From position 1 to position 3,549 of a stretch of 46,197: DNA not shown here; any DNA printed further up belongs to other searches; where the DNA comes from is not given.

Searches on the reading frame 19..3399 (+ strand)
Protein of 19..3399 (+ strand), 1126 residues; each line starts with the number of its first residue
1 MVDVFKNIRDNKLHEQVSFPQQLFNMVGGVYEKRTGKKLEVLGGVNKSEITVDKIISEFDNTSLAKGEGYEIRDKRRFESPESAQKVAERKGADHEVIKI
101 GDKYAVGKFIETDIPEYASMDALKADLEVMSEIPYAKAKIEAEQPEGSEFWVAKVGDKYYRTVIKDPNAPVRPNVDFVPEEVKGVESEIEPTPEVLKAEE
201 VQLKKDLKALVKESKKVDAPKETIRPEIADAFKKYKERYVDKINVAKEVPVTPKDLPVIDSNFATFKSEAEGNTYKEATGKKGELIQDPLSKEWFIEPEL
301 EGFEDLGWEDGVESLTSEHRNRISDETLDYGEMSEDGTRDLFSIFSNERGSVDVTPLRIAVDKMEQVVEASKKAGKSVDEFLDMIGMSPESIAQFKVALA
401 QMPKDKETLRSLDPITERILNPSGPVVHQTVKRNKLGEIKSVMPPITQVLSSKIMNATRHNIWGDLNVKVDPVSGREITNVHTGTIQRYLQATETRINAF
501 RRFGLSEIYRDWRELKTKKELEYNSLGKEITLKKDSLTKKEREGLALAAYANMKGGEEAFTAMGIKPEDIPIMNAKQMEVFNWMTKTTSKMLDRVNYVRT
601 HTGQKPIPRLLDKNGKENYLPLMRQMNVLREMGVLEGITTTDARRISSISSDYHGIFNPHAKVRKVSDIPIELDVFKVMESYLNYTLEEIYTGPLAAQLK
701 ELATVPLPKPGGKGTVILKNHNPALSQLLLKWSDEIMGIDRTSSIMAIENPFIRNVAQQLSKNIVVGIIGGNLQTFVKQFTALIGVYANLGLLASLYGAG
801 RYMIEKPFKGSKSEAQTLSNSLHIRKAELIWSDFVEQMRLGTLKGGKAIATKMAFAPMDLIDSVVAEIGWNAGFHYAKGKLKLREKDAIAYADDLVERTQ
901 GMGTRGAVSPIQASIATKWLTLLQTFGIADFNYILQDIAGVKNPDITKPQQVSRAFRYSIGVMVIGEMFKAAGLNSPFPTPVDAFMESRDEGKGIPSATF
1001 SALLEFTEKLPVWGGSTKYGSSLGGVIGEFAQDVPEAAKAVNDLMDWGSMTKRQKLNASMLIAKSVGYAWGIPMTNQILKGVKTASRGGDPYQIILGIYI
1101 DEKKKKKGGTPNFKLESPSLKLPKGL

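Call 9: search_protein_families(library=phrogs, proteins=[window:19-3399:+], max_evalue=0.001)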
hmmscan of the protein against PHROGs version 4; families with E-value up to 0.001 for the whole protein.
window:19-3399:+ (1126 aa): 1 family
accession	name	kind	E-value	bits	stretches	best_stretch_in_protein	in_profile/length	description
phrog_9880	-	unknown function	9.7e-10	37.6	1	751-960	1854-2069/2231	-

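Call 19: search_solved_structures(query=window:19-3399:+, max_evalue=1)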
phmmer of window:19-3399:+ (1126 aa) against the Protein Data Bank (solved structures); distinct sequences matched with E-value up to 1: 0.

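Call 20: search_protein_families(library=pfam, proteins=[window:19-3399:+], max_evalue=0.01)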
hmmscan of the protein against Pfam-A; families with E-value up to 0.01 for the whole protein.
window:19-3399:+ (1126 aa): 0 families
